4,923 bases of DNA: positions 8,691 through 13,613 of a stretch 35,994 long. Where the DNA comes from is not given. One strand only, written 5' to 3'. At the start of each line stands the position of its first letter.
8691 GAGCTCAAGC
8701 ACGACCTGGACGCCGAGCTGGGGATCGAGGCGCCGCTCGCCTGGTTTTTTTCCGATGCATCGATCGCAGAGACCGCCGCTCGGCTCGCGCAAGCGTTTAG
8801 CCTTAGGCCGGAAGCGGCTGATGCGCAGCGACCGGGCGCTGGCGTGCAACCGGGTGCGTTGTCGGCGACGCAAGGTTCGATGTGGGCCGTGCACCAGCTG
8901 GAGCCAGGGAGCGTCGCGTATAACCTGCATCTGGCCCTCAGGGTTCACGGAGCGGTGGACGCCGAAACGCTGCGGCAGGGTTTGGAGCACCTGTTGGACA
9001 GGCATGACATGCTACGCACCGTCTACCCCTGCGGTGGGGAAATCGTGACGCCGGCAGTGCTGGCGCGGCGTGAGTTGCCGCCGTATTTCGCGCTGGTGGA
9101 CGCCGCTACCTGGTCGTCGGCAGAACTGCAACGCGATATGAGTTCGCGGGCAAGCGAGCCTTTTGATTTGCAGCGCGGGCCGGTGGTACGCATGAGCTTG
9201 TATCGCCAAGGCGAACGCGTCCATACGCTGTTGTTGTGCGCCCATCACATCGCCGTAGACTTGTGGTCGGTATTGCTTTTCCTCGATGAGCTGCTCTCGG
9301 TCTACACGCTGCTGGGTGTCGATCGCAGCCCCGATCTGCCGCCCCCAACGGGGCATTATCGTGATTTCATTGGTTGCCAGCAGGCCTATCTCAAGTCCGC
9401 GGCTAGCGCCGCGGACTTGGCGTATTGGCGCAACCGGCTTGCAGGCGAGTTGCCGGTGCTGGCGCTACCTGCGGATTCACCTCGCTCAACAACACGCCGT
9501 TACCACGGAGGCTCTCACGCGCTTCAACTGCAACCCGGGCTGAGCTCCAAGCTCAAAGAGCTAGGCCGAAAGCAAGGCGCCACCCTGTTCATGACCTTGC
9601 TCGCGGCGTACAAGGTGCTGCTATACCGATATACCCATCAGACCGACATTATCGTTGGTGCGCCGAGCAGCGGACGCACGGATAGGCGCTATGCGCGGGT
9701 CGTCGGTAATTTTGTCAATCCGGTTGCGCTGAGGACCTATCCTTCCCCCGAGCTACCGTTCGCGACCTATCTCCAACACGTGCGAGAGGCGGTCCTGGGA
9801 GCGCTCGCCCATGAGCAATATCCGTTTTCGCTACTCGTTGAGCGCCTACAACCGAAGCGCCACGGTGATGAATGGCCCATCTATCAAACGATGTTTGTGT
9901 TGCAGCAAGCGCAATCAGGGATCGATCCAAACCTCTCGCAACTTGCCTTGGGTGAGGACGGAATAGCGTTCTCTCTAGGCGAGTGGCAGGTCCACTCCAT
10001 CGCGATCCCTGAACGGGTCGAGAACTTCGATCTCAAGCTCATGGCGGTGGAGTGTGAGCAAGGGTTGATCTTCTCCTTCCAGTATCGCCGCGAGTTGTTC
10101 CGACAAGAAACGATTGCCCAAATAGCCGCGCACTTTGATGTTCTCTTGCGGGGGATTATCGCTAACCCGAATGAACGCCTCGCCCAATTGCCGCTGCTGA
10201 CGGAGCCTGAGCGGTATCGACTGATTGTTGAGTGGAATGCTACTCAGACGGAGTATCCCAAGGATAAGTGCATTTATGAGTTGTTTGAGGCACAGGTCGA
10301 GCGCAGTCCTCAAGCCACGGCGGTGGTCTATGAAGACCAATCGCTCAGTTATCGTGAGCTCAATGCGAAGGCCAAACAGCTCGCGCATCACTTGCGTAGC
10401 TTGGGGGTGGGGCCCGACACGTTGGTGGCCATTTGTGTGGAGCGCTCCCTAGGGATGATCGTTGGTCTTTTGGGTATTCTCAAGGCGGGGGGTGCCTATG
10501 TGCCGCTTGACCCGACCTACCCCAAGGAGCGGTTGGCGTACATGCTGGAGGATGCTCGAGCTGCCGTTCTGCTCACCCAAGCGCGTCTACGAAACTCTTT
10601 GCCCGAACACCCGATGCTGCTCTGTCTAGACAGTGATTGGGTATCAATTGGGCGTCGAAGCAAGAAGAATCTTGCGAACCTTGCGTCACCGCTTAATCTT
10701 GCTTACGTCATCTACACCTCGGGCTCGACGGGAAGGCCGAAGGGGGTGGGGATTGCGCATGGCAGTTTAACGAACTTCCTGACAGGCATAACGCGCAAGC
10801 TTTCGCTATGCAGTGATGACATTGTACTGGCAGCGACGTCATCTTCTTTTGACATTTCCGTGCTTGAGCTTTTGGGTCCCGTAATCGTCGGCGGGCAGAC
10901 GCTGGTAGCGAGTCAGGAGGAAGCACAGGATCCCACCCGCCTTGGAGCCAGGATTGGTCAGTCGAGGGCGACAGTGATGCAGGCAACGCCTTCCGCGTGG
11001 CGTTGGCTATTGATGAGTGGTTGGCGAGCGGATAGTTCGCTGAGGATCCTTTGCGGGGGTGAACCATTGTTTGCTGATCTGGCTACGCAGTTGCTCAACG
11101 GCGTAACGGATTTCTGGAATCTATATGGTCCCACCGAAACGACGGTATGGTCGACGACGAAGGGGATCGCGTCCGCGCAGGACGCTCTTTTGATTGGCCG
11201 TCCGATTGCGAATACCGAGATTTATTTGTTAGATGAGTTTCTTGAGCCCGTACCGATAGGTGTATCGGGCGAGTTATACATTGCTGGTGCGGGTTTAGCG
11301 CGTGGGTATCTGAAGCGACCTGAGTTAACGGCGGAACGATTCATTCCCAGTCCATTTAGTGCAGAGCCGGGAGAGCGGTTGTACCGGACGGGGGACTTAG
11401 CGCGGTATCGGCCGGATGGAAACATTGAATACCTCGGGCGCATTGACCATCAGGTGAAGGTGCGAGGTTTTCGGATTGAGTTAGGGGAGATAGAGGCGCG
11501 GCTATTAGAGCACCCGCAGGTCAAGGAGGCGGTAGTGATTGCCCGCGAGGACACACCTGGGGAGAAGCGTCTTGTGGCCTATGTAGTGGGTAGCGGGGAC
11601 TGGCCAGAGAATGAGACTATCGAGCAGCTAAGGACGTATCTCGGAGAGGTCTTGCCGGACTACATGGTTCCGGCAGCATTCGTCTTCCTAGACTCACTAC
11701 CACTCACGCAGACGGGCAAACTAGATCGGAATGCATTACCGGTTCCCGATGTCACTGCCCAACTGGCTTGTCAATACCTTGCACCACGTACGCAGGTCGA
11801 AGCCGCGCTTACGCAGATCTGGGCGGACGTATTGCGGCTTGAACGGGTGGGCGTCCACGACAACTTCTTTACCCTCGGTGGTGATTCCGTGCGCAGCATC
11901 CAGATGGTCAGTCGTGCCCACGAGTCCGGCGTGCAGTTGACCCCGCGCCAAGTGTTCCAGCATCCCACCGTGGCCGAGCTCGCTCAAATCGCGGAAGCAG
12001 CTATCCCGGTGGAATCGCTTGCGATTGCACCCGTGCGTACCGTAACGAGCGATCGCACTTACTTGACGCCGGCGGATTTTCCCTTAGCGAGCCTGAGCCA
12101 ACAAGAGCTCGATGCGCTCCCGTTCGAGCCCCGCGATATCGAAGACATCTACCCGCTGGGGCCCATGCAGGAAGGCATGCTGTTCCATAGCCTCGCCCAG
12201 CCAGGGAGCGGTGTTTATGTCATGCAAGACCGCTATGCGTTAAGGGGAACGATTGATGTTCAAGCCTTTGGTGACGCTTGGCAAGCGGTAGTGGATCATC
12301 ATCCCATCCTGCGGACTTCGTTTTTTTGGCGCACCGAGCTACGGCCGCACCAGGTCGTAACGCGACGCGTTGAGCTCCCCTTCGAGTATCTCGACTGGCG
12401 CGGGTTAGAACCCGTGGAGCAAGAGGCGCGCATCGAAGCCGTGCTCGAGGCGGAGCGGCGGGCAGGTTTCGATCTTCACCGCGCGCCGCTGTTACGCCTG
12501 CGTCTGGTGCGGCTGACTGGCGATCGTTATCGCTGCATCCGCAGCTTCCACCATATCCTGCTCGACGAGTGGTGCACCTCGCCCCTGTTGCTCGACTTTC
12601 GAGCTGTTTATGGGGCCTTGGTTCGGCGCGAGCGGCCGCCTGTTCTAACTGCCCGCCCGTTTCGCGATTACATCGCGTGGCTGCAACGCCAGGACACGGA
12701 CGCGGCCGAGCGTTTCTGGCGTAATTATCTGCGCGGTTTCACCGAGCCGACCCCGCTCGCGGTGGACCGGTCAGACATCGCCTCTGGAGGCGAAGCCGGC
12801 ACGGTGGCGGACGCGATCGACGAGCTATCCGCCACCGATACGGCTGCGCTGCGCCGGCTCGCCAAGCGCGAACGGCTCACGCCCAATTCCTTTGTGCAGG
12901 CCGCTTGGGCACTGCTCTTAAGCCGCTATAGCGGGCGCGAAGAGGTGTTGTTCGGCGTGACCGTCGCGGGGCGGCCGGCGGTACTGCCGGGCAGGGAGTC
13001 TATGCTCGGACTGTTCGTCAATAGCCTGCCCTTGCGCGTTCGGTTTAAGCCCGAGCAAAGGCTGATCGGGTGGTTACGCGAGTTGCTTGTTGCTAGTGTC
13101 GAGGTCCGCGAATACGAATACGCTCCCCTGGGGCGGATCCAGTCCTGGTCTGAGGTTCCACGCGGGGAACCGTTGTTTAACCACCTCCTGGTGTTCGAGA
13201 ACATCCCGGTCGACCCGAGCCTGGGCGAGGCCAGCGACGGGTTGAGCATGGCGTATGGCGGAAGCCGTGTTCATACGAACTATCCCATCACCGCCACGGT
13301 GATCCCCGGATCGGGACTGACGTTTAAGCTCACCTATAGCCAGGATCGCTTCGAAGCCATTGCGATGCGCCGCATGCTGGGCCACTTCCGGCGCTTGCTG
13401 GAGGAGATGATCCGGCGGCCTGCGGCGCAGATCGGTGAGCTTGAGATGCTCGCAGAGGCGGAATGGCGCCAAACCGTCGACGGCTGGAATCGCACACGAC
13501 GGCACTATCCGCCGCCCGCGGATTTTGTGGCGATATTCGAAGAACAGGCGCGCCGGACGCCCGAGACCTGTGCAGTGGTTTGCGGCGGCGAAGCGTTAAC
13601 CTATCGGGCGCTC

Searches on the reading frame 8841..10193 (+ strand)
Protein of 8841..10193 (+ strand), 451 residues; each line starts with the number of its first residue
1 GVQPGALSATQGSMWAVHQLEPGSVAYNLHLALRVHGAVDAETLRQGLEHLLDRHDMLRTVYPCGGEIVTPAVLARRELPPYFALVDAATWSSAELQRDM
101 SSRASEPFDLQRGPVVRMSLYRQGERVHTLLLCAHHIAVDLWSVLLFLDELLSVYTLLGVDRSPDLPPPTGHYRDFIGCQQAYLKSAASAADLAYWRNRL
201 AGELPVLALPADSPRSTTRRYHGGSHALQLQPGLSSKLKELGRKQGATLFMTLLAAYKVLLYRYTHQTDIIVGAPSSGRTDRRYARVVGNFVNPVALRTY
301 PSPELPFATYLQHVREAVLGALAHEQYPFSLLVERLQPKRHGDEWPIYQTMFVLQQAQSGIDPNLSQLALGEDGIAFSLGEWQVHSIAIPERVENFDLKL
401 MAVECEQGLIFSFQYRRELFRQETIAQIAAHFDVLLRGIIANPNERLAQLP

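Call 83: search_protein_families(library=pfam, proteins=[window:8841-10193:+], max_evalue=0.001)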
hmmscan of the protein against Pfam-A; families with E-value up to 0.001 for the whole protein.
window:8841-10193:+ (451 aa): 1 family
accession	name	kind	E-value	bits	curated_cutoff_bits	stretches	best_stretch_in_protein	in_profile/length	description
PF00668.25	Condensation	-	3.6e-94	316.5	30.6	1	6-449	6-443/456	Condensation domain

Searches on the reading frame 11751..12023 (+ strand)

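Call 84: search_protein_families(library=pfam, proteins=[window:11751-12023:+], max_evalue=0.001)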
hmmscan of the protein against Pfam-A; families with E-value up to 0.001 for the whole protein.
window:11751-12023:+ (91 aa): 1 family
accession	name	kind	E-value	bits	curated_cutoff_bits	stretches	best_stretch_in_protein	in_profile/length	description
PF00550.31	PP-binding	-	3.1e-16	59.8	20.8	1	19-79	2-65/67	Phosphopantetheine attachment site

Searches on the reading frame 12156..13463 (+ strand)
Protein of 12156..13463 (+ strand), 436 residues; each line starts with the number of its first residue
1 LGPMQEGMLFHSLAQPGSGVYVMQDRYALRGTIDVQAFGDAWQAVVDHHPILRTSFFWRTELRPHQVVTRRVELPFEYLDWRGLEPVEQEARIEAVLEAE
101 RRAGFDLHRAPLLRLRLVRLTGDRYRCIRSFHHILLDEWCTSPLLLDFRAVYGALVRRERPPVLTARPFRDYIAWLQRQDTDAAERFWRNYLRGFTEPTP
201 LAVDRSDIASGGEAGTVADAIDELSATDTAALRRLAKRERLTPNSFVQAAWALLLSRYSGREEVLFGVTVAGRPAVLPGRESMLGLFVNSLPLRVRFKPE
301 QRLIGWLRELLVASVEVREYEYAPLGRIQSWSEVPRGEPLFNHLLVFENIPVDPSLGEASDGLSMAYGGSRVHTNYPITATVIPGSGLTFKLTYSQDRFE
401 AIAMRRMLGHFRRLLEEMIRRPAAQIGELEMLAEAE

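Call 83: search_protein_families(library=pfam, proteins=[window:12156-13463:+], max_evalue=0.001)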
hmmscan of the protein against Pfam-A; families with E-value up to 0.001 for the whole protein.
window:12156-13463:+ (436 aa): 1 family
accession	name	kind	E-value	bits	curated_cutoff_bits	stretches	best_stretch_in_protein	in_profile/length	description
PF00668.25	Condensation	-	1.7e-89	301.1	30.6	1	2-436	8-451/456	Condensation domain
